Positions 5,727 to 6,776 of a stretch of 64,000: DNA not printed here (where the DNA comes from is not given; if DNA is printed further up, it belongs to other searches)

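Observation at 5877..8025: Accessory-gene island between lysis and tail-fiber genes: a secreted outer-membrane beta-barrel and a GT4 glycosyltransferase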

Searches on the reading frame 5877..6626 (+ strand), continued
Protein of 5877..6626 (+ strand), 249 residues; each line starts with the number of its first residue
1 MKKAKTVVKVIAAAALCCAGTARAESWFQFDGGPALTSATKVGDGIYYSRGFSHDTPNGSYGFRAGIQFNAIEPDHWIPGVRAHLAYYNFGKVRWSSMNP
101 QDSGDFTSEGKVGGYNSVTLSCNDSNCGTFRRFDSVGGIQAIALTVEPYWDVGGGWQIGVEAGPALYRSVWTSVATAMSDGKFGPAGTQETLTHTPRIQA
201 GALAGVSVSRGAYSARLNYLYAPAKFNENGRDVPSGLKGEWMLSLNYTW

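Call 72: search_protein_families(library=pfam, proteins=[L050:10849-11865:+, L050:12294-13406:-, L053:8001-9323:+, L020:10838-11878:+, L025:3989-4771:-, L024:12448-13374:-, L075:6851-7588:-, L064:10086-11294:+, L021:11027-11848:+, L074:10992-11582:+], max_evalue=0.001)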
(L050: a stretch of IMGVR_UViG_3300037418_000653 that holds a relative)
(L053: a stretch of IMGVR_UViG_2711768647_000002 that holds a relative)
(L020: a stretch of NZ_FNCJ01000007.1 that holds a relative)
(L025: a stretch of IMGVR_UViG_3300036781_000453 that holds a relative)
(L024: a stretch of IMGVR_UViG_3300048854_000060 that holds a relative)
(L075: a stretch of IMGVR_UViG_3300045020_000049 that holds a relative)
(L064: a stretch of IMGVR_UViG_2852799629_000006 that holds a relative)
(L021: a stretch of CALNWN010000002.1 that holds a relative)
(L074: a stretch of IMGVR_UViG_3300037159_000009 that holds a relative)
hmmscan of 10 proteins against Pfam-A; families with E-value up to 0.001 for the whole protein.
L050:10849-11865:+ (338 aa): 2 families
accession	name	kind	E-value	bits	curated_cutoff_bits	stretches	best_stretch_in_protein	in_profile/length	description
PF00535.33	Glycos_transf_2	-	5.2e-27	95.3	23.3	1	10-176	2-166/168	Glycosyl transferase family 2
PF13641.12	Glyco_tranf_2_3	-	0.00015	22.3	27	1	6-141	1-133/230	Glycosyltransferase like family 2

L050:12294-13406:- (370 aa): 1 family
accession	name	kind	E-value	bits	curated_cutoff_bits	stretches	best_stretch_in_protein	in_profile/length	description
PF21722.4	Gly_rich_2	-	1.1e-09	39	24.3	1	169-368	2-225/226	Glycine-rich domain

L053:8001-9323:+ (441 aa): 0 families

L020:10838-11878:+ (346 aa): 8 families
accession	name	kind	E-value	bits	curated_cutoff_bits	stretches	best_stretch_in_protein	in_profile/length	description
PF13489.12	Methyltransf_23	-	1.2e-24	87.3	27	1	139-284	15-162/164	Methyltransferase domain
PF08241.18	Methyltransf_11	-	3.6e-15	56.8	21.2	1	149-237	1-94/95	Methyltransferase domain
PF13847.12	Methyltransf_31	-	5.1e-13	49.4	27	1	147-248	6-119/145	Methyltransferase domain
PF13649.12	Methyltransf_25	-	1.1e-12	49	27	1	149-234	2-97/97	Methyltransferase domain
PF08242.18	Methyltransf_12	-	1.6e-11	45.3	30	1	149-236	1-98/98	Methyltransferase domain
PF05219.18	DREV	-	2.9e-08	33.6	26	1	143-241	93-189/265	DREV methyltransferase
PF07021.18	MetW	-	2.4e-07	31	21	1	143-242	11-111/193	Methionine biosynthesis protein MetW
PF08003.17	Methyltransf_9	-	2.9e-05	23.6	23.8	1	140-282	111-261/315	Protein of unknown function (DUF1698)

L025:3989-4771:- (260 aa): 0 families

L024:12448-13374:- (308 aa): 1 family
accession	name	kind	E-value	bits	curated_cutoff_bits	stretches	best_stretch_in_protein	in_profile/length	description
PF21722.4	Gly_rich_2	-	7.5e-05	23.3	24.3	1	96-305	1-224/226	Glycine-rich domain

L075:6851-7588:- (245 aa): 0 families

L064:10086-11294:+ (402 aa): 1 family
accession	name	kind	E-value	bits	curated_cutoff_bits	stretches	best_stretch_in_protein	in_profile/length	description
PF01757.29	Acyl_transf_3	-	4.1e-29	102.1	31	1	22-372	2-324/326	Acyltransferase domain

L021:11027-11848:+ (273 aa): 1 family
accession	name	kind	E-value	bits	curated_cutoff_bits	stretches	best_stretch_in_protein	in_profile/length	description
PF01757.29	Acyl_transf_3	-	3.1e-08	33.5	31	1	34-244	86-324/326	Acyltransferase domain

L074:10992-11582:+ (196 aa): 0 families

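Call 80: search_solved_structures(query=A1, max_evalue=1)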
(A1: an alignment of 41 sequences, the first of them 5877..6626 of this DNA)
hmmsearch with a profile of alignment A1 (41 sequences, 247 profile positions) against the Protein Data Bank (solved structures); distinct sequences matched with E-value up to 1: 0.

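Call 81: fold_search(model_id=the predicted structure, library=viral)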
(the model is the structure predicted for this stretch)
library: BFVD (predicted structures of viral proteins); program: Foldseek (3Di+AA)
matches with E <= 10: 412; with E <= 0.001: 6
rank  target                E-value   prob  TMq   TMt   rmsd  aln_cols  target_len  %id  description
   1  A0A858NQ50            1.2e-11  1.00  0.69  0.74   6.9       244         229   22  Uncharacterized protein [Xanthomonas phage FoX1]
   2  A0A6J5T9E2            4.5e-07  1.00  0.55  0.58  12.1       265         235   12  Outer membrane protein beta-barrel [uncultured Caudovirales phage]
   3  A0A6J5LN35            4.4e-06  1.00  0.42  0.53  10.5       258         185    9  Uncharacterized protein [uncultured Caudovirales phage]
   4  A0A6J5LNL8            2.4e-05  1.00  0.37  0.47   9.8       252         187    9  Outer membrane protein beta-barrel [uncultured Caudovirales phage]
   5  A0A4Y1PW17            7.7e-04  1.00  0.33  0.48   8.0       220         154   11  (no name in the UniProt tables at hand)
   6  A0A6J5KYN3            9.8e-04  1.00  0.40  0.39   9.8       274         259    8  Major outer membrane, Legionella pneumophila [uncultured Caudovirales phage]
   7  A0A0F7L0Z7            1.2e-03  1.00  0.34  0.46  10.5       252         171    9  Uncharacterized protein [uncultured marine virus]
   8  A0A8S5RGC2            2.6e-03  0.99  0.30  0.18  16.6       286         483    8  Outer membrane protein [virus sp. ct5rm7]
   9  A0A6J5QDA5            2.7e-03  1.00  0.35  0.54   7.9       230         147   11  Outer membrane autotransporter barrel [uncultured Caudovirales phage]
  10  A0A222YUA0            3.3e-03  1.00  0.31  0.45  15.3       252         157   13  (no name in the UniProt tables at hand)
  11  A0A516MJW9            3.8e-03  1.00  0.26  0.39  14.7       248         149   10  (no name in the UniProt tables at hand)
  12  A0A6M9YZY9            4.5e-03  1.00  0.37  0.45  12.4       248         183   13  (no name in the UniProt tables at hand)
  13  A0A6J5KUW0            4.9e-03  0.85  0.26  0.08  18.4       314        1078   10  Autotransporter beta-domain containing protein [uncultured Caudovirales phage]
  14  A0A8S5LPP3            6.0e-03  1.00  0.35  0.27  13.8       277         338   10  Outer membrane protein [Myoviridae sp. ct0f722]
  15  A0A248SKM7            6.6e-03  1.00  0.28  0.42  15.6       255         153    9  (no name in the UniProt tables at hand)
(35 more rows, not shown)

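Call 82: search_protein_families(library=pfam, alignment_id=A1, max_evalue=1)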
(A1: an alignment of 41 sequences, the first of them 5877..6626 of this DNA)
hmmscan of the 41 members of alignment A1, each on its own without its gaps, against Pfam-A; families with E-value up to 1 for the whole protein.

A. member 1, window:5877-6626:+ (249 aa): 1 family
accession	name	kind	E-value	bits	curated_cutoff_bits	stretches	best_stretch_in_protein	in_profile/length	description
PF13505.12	OMP_b-brl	-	0.095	13.3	28.7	1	11-71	3-56/175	Outer membrane protein beta-barrel domain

B. families by the number of members that match (of 41 scanned): 7 families
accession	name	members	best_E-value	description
PF13505.12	OMP_b-brl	21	0.0053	Outer membrane protein beta-barrel domain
PF20128.4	DUF6518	2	0.0041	Family of unknown function (DUF6518)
PF19816.4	DUF6299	1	0.0061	Family of unknown function (DUF6299)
PF14391.12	DUF4421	1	0.032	Domain of unknown function (DUF4421)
PF18207.7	LIFR_N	1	0.11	Leukemia inhibitory factor receptor N-terminal domain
PF08139.17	LPAM_1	1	0.13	Prokaryotic membrane lipoprotein lipid attachment site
PF11131.13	PhrC_PhrF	1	0.34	Rap-phr extracellular signalling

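Call 96: search_protein_families(library=pfam, proteins=[L001:7681-7956:+, L035:9454-9744:+, L030:6180-6461:+, L015:9693-10001:+, L072:1766-2053:+], max_evalue=0.1)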
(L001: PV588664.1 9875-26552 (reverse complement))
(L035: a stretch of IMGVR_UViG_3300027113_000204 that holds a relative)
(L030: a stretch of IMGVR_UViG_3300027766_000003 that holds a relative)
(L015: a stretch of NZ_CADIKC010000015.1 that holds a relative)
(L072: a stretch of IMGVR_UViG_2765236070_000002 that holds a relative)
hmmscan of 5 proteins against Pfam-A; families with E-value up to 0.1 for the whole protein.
L001:7681-7956:+ (92 aa): 3 families
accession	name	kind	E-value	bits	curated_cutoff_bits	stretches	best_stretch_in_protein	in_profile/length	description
PF20432.4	Xre-like-HTH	-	0.00067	20.3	25.8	1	10-32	14-36/63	Antitoxin Xre-like helix-turn-helix domain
PF13560.12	HTH_31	-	0.023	15.4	27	0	11-44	6-39/64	Helix-turn-helix domain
PF13518.12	HTH_28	-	0.082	13.4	25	0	57-79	18-40/52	Helix-turn-helix domain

L035:9454-9744:+ (97 aa): 2 families
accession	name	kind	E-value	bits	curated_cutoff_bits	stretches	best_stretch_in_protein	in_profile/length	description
PF20432.4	Xre-like-HTH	-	0.0045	17.7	25.8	1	10-39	14-42/63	Antitoxin Xre-like helix-turn-helix domain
PF08279.18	HTH_11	-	0.07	13.5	25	0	58-83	22-47/55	HTH domain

L030:6180-6461:+ (94 aa): 2 families
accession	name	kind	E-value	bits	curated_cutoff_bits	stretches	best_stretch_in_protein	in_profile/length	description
PF12844.13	HTH_19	-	0.067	13.6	30.2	1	11-46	4-36/64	Helix-turn-helix domain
PF20432.4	Xre-like-HTH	-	0.087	13.6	25.8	0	7-46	11-48/63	Antitoxin Xre-like helix-turn-helix domain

L015:9693-10001:+ (103 aa): 3 families
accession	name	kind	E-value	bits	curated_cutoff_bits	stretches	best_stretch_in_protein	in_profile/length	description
PF15731.11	MqsA_antitoxin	-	0.0025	18.3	30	1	7-43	70-105/131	Antitoxin component of bacterial toxin-antitoxin system, MqsA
PF20432.4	Xre-like-HTH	-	0.0049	17.6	25.8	1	10-42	14-43/63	Antitoxin Xre-like helix-turn-helix domain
PF02005.22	TRM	-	0.036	13.7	27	1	18-68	149-199/376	N2,N2-dimethylguanosine tRNA methyltransferase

L072:1766-2053:+ (96 aa): 2 families
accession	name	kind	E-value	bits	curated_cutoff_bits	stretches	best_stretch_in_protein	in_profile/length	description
PF13560.12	HTH_31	-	0.012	16.4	27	1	9-44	6-40/64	Helix-turn-helix domain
PF22778.2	VCPO_2nd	-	0.067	13.7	27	1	32-93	58-121/177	VCPO second helical-bundle domain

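Call 97: search_protein_families(library=ncbifam, proteins=[L001:7681-7956:+, L035:9454-9744:+, L030:6180-6461:+, L039:5002-6699:+, L016:10751-12541:-, L015:10904-12469:-, L055:10732-12138:+, L018:10717-11580:-, L043:11342-12334:+, L052:5284-6237:-], max_evalue=0.01)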
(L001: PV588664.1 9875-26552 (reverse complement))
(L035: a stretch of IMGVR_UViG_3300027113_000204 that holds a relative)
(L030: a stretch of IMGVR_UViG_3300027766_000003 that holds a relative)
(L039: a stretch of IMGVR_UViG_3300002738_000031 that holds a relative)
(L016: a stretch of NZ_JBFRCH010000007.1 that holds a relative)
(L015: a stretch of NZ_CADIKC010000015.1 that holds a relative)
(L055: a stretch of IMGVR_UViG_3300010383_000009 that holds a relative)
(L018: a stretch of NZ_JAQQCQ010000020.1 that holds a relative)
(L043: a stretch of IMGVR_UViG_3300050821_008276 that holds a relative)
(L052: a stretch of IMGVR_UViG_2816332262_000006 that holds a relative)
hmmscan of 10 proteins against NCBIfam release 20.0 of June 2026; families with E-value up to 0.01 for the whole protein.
L001:7681-7956:+ (92 aa): 0 families

L035:9454-9744:+ (97 aa): 0 families

L030:6180-6461:+ (94 aa): 0 families

L039:5002-6699:+ (565 aa): 0 families

L016:10751-12541:- (596 aa): 0 families

L015:10904-12469:- (521 aa): 0 families

L055:10732-12138:+ (468 aa): 0 families

L018:10717-11580:- (287 aa): 0 families

L043:11342-12334:+ (330 aa): 0 families

L052:5284-6237:- (317 aa): 0 families

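Call 100: search_protein_families(library=padloc, proteins=[window:5877-6626:+, L001:7681-7956:+], max_evalue=0.01)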
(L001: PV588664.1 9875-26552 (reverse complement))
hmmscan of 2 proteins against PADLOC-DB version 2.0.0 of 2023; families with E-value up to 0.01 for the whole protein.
window:5877-6626:+ (249 aa): 0 families

L001:7681-7956:+ (92 aa): 0 families

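Call 108: search_protein_representatives(alignment_id=A1)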
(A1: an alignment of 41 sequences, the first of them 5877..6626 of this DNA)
Query: 41 sequences, 247 profile positions. Proteins with E-value up to 0.001 (for the whole library): 208; up to 1e-10: 99; up to 1e-30: 17. The best 150 are listed.
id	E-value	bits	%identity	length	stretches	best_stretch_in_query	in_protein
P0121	4.6e-118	409.4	-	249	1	5-247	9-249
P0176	4.4e-95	334.1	-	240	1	2-247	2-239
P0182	1.1e-89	316.4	-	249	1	5-247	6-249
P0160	1.6e-87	309.3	-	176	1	10-177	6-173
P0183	2.6e-81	289.0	-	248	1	5-247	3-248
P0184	5.7e-78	278.0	-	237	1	5-247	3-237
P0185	3.7e-63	229.5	-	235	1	14-247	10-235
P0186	9.3e-63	228.2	-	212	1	33-247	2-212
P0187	7.7e-62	225.2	-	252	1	4-247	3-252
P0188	1.0e-51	192.1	-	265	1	5-247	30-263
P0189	1.5e-47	178.4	-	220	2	127-247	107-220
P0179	3.4e-47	177.3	-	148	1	85-235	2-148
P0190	3.5e-45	170.6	-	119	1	44-159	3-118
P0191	1.4e-44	168.7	-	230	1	24-247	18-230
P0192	1.2e-33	132.8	-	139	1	111-247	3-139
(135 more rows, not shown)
